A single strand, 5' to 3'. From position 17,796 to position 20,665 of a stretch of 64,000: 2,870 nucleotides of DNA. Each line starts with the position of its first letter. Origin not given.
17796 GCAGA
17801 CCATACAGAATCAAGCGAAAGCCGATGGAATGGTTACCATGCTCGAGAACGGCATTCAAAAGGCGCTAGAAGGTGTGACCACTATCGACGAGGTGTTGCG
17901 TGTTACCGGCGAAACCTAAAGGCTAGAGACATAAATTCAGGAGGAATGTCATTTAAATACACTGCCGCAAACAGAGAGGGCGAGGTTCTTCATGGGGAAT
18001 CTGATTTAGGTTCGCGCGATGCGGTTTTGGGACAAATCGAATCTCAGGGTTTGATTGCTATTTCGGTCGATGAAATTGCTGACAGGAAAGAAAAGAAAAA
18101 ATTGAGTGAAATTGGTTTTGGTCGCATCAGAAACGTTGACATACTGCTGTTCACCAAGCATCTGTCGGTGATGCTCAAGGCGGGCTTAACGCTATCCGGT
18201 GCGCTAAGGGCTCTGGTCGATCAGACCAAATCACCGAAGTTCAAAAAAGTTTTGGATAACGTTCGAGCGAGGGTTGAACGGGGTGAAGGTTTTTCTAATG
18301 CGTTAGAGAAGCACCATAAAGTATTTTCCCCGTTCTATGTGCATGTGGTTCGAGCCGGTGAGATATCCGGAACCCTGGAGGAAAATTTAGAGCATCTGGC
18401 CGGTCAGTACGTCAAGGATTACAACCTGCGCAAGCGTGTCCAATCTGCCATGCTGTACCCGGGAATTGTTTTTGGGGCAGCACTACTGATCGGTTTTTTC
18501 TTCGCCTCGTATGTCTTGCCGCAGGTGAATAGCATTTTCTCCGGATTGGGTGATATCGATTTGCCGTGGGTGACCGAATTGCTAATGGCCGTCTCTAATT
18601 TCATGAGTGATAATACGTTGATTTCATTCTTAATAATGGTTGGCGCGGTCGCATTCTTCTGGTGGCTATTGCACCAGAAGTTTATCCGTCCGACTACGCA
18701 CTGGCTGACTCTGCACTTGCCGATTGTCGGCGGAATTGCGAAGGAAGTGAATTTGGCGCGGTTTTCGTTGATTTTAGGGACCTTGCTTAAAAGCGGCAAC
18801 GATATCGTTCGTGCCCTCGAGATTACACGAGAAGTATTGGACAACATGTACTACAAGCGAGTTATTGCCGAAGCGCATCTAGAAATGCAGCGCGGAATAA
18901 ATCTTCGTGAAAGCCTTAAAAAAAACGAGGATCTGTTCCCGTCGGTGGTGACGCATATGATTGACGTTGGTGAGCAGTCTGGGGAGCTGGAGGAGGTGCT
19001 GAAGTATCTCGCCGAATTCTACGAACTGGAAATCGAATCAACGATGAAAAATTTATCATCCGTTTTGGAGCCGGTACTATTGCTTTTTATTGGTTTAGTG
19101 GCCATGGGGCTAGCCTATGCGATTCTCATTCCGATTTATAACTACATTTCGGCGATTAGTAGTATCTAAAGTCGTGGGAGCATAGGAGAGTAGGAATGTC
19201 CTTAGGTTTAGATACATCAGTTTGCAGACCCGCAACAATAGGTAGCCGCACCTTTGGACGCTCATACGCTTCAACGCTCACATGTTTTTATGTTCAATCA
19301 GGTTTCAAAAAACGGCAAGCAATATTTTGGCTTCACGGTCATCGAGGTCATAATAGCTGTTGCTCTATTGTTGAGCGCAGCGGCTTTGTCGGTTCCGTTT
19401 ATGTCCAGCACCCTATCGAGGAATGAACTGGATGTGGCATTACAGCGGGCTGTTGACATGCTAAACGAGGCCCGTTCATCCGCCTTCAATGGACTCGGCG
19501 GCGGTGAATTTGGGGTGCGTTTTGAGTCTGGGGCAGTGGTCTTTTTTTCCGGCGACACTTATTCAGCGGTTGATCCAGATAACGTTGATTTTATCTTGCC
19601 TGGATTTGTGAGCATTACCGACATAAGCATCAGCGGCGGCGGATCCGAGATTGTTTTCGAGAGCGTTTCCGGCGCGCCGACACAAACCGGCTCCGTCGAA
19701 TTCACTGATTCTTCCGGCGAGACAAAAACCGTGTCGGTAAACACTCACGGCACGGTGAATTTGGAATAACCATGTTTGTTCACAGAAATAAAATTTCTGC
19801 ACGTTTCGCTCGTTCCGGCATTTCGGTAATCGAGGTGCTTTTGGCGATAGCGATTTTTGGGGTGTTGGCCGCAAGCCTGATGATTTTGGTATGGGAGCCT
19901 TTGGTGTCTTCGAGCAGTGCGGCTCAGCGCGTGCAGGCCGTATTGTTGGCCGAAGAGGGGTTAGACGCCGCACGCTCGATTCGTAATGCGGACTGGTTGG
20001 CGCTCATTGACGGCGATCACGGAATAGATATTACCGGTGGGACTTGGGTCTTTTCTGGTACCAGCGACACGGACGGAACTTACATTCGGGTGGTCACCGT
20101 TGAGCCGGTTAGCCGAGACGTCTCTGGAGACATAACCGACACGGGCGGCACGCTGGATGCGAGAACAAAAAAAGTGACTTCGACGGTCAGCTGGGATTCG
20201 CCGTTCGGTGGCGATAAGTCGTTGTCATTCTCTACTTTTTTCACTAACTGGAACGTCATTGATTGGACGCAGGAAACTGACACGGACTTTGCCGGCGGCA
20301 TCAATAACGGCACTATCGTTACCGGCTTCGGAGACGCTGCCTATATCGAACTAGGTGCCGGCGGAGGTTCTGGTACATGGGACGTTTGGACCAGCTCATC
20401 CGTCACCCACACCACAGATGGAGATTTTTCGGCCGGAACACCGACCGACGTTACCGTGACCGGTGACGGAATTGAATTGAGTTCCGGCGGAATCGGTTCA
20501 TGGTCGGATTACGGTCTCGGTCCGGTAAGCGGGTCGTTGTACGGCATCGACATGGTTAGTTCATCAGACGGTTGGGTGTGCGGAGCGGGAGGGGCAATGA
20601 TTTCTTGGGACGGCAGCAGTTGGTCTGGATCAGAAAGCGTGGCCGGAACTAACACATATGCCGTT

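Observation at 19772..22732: Giant pilin 1 combines a prepilin N-terminus with a WDGSSW beta-propeller-like array and a duplicated C-terminal module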

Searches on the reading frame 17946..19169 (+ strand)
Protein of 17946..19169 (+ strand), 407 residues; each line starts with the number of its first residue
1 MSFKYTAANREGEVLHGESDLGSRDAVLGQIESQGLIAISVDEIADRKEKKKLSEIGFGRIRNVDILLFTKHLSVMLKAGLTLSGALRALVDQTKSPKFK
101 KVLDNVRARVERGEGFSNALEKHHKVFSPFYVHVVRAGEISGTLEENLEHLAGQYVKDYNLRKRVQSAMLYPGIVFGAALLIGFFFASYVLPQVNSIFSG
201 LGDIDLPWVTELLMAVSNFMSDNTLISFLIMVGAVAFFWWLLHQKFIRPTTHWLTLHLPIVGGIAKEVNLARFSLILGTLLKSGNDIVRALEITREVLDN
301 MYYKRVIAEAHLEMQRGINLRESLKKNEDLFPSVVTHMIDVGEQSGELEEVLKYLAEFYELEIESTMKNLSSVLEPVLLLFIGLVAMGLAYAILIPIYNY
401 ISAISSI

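Call 5: search_protein_families(library=pfam, proteins=[window:17946-19169:+], max_evalue=0.01)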
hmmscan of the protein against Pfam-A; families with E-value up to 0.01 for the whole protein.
window:17946-19169:+ (407 aa): 1 family
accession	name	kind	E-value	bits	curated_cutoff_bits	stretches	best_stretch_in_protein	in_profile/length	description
PF00482.28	T2SSF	-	4.1e-57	192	25.2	2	69-192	1-125/125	Type II secretion system (T2SS), protein F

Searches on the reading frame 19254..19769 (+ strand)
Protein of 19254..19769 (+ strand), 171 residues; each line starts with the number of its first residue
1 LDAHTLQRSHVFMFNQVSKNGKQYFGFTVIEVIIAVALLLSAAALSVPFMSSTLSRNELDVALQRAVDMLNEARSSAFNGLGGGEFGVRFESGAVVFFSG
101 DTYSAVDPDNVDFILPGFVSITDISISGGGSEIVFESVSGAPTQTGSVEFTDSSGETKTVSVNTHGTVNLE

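Call 5: search_protein_families(library=pfam, proteins=[window:19254-19769:+], max_evalue=0.01)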
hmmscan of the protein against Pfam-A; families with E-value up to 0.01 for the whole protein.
window:19254-19769:+ (171 aa): 2 families
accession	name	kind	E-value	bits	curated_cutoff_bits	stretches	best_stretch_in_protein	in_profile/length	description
PF12019.13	GspH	-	0.0032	18.4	21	1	70-166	9-108/108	Type II transport protein GspH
PF07963.17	N_methyl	-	0.0037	17.2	21.2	1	26-44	6-24/27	Prokaryotic N-terminal methylation motif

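Call 34: search_protein_families(library=ncbifam, proteins=[window:19254-19769:+], max_evalue=0.01)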
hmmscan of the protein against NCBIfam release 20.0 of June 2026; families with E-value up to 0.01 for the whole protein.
window:19254-19769:+ (171 aa): 1 family
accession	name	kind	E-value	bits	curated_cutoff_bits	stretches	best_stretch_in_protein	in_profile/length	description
NF041013.1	T4P_ComGE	equivalog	0.0014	18.7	49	1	22-82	1-61/83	competence type IV pilus minor pilin ComGE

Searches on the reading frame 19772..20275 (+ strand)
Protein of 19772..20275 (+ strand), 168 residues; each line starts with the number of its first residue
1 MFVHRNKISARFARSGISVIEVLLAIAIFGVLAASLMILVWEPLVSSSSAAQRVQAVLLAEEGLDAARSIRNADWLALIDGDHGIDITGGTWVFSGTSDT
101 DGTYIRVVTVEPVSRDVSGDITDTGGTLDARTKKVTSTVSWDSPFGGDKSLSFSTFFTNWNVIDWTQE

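Call 45: search_solved_structures(query=A3, max_evalue=10)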
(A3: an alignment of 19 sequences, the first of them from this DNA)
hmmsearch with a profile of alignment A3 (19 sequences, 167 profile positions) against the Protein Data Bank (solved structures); distinct sequences matched with E-value up to 10: 9.
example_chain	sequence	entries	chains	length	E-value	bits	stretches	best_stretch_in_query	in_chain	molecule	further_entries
8gyr_B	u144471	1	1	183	0.00016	24.5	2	118-153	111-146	LigA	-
8gyr_A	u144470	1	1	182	0.00017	24.5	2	118-153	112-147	Leptospira Immunoglobulin-like protein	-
9egp_A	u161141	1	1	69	0.0026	20.6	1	5-48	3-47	Geopilin domain 1 protein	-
7tgg_A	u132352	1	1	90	0.01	18.7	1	4-44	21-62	Geopilin domain 1 protein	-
9laa_A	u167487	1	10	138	0.028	17.2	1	1-49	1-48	Type IV pilin protein PilA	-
2p10_A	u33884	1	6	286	0.069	16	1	31-69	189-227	Mll9387 protein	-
8jj5_B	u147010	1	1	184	0.8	12.5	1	11-39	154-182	Uroplakin 2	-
5ymu_A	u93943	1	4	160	0.94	12.3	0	67-119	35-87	Outer capsid protein VP4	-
5g23_A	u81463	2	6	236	1.2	11.9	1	9-52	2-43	TYPE-IV LIKE PILIN TTHA1219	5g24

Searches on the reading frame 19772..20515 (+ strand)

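Call 32: search_protein_families(library=pfam, proteins=[window:19772-20515:+], max_evalue=10)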
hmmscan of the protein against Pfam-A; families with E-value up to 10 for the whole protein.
seq(248 aa): 1 family
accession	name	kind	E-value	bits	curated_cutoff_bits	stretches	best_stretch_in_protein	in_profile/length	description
PF07963.17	N_methyl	-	0.0016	18.4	21.2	1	13-36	3-26/27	Prokaryotic N-terminal methylation motif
